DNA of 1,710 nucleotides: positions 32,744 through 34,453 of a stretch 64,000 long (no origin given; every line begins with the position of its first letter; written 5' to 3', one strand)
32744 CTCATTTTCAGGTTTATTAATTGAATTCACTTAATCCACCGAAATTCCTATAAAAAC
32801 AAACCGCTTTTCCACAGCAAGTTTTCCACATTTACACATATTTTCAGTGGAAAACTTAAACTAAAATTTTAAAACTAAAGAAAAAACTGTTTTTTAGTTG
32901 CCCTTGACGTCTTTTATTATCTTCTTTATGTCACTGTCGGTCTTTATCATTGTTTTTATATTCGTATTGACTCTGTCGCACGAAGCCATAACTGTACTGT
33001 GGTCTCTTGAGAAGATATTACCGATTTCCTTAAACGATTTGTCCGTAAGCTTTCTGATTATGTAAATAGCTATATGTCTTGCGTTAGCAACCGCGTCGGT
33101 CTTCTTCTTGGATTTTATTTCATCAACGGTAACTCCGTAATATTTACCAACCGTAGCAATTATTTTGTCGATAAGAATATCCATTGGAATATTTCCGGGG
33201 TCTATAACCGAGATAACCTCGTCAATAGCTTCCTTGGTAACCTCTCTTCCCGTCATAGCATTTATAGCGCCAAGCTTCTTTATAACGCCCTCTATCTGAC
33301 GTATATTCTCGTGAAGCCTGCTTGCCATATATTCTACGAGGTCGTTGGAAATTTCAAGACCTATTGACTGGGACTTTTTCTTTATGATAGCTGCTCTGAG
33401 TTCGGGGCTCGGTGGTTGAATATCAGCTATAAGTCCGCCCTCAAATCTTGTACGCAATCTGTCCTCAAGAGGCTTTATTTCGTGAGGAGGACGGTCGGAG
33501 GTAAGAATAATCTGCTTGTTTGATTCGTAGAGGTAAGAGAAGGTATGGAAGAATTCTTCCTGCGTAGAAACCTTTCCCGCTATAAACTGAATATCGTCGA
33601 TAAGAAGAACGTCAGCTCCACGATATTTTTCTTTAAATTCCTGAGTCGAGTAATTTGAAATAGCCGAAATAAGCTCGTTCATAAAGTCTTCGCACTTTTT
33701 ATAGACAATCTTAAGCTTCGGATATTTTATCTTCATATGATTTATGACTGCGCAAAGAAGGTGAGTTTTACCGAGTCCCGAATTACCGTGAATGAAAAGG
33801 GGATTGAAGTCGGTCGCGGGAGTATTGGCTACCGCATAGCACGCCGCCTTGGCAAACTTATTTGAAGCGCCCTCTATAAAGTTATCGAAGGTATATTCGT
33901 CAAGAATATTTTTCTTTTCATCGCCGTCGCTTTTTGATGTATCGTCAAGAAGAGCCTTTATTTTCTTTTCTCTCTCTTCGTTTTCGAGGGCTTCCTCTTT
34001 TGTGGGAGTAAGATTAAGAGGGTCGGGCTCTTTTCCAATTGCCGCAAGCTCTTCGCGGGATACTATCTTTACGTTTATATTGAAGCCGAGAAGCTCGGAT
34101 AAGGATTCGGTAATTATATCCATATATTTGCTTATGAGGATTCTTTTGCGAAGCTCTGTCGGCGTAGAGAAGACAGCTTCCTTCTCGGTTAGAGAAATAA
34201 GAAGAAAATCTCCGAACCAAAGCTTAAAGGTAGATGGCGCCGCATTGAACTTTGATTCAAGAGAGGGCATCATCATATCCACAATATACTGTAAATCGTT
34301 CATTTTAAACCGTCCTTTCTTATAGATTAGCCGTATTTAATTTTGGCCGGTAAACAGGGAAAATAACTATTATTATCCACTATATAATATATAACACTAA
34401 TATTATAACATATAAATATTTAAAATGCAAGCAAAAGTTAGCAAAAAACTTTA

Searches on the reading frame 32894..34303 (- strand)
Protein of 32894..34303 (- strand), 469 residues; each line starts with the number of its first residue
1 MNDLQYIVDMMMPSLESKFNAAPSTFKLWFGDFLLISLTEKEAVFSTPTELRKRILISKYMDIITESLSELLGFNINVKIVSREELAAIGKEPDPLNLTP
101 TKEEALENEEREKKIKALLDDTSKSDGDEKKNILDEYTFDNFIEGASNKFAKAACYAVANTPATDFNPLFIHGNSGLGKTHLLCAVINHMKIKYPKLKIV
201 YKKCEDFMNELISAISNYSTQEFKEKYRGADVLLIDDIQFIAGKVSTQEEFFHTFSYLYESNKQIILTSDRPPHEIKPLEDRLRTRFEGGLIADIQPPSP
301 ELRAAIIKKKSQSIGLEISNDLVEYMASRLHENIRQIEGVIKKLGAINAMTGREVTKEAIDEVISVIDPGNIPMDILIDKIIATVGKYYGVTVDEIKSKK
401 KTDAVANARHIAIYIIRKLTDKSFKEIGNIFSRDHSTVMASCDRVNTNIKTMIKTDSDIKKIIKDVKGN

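Call 80: list_cluster_members(proteins=[window:32894-34303:-, window:25435-27999:-, window:17914-19293:-])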
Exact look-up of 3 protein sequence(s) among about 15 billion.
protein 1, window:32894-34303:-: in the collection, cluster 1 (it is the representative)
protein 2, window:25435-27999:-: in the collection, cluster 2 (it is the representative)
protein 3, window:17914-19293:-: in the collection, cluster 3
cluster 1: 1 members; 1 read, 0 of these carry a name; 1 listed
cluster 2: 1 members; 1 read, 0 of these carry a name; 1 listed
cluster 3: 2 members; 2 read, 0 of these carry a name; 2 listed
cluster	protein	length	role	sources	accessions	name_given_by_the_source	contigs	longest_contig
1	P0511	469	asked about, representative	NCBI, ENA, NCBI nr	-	-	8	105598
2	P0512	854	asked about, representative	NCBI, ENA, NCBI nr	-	-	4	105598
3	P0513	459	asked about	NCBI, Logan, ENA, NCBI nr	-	-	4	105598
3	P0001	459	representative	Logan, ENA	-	-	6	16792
